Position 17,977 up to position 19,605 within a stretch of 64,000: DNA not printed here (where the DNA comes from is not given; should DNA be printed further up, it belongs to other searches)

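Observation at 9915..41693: Recurring 19-nt partly palindromic motif upstream of at least five plus-strand transcription units of the catabolic island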

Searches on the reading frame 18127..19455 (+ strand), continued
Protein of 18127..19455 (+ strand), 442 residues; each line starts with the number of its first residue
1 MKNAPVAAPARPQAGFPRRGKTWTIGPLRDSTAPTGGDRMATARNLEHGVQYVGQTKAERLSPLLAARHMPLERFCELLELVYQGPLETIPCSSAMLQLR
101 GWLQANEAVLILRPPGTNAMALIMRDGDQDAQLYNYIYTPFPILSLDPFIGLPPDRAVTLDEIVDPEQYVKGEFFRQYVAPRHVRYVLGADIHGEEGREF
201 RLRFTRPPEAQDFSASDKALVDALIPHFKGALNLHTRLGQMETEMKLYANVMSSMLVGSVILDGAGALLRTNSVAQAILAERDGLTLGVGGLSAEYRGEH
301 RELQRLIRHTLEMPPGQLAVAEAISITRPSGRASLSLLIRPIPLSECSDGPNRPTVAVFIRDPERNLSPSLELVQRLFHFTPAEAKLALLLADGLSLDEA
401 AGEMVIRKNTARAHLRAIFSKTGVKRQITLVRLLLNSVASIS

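Call 80: fold_search(model_id=the predicted structure, library=pdb)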
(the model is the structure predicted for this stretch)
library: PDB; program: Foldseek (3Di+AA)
matches with E <= 10: 1164; with E <= 0.001: 129
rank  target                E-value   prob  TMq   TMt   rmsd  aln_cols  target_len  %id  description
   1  4gw9_D                1.7e-07  1.00  0.27  0.19  15.9       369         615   11  Structure of a bacteriophytochrome and light-stimulated protomer swapping with a gene repressor (released 2012-09-26)
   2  8ugb_A                8.0e-07  1.00  0.29  0.16  18.4       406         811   10  Cryo-EM structure of bovine phosphodiesterase 6 bound to udenafil (released 2024-01-17)
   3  8ulg_A                9.9e-07  1.00  0.25  0.14  18.1       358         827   10  Cryo-EM structure of bovine phosphodiesterase 6 bound to IBMX (released 2024-01-17)
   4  4gw9_B                1.2e-06  1.00  0.27  0.19  15.5       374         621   12  Structure of a bacteriophytochrome and light-stimulated protomer swapping with a gene repressor (released 2012-09-26)
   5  9cxh_A                1.4e-06  1.00  0.29  0.16  18.1       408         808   11  Structure of PDE6C in complex with the rod inhibitory p gamma subunit in the presence of cGMP (released 2024-12-18)
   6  8ufi_A                1.4e-06  1.00  0.26  0.14  18.2       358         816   11  Cryo-EM structure of bovine phosphodiesterase 6 (released 2024-01-17)
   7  9cxg_A                1.6e-06  1.00  0.30  0.17  18.2       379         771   11  Structure of PDE6C in complex with inhibitory cone p gamma in the presence of cGMP (released 2024-12-18)
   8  3lfv_B                2.4e-06  1.00  0.32  0.33  15.3       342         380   12  crystal structure of unliganded PDE5A GAF domain (released 2010-09-22)
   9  9cxi_A                2.9e-06  1.00  0.29  0.17  17.9       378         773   11  Structure of PDE6C in complex with the rod inhibitory p gamma subunit in the absence of added cGMP (released 2024-12-18)
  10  6mzb_A                2.9e-06  1.00  0.27  0.15  18.5       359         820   10  Cryo-EM structure of phosphodiesterase 6 (released 2019-03-06)
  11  4lrx_C                3.1e-06  1.00  0.30  0.37  13.4       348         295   14  Crystal Structure of the E.coli DhaR(N)-DhaK complex (released 2014-01-29)
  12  8ugb_B                3.1e-06  1.00  0.29  0.16  18.2       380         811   10  Cryo-EM structure of bovine phosphodiesterase 6 bound to udenafil (released 2024-01-17)
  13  4gw9_A                3.1e-06  1.00  0.26  0.18  16.4       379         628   12  Structure of a bacteriophytochrome and light-stimulated protomer swapping with a gene repressor (released 2012-09-26)
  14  8ugs_B                3.5e-06  1.00  0.31  0.17  21.1       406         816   12  Cryo-EM structure of bovine phosphodiesterase 6 bound to cGMP (released 2024-01-17)
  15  9cxi_B                4.3e-06  1.00  0.30  0.17  18.3       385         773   10  Structure of PDE6C in complex with the rod inhibitory p gamma subunit in the absence of added cGMP (released 2024-12-18)
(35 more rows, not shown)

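Call 84: search_protein_families(library=pfam, alignment_id=A6, max_evalue=0.00001)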
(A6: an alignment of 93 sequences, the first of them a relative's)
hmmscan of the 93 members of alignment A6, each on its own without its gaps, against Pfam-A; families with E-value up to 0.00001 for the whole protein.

A. member 1, L001:8431-8943:+ (171 aa): 1 family
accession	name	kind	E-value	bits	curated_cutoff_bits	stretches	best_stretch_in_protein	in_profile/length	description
PF13577.12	SnoaL_4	-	8.4e-16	58.6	24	1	39-163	3-126/126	SnoaL-like domain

B. families by the number of members that match (of 93 scanned): 49 families (the first 25 are shown)
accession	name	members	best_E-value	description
PF00561.26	Abhydrolase_1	11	7.6e-34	alpha/beta hydrolase fold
PF12697.13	Abhydrolase_6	11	3.2e-26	Alpha/beta hydrolase family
PF12146.15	Hydrolase_4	11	2.4e-19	Serine aminopeptidase, S33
PF13561.12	adh_short_C2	10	4.7e-57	Enoyl-(Acyl carrier protein) reductase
PF00106.31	adh_short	10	2.6e-48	short chain dehydrogenase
PF00293.34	NUDIX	9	1e-16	NUDIX domain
PF06980.17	DUF1302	7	5.9e-102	Protein of unknown function (DUF1302)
PF00890.30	FAD_binding_2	6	9.1e-45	FAD binding domain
PF12831.13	FAD_oxidored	6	2.1e-10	FAD dependent oxidoreductase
PF23441.1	SDR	6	4.2e-09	SDR-like rossmann domain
PF13577.12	SnoaL_4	5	8.4e-16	SnoaL-like domain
PF01266.30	DAO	5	6.2e-12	FAD dependent oxidoreductase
PF01983.22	CofC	4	7e-23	Guanylyl transferase CofC like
PF12804.13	NTP_transf_3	4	4.1e-10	MobA-like NTP transferase domain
PF03486.20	HI0933_like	4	2.2e-09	HI0933-like protein Rossmann domain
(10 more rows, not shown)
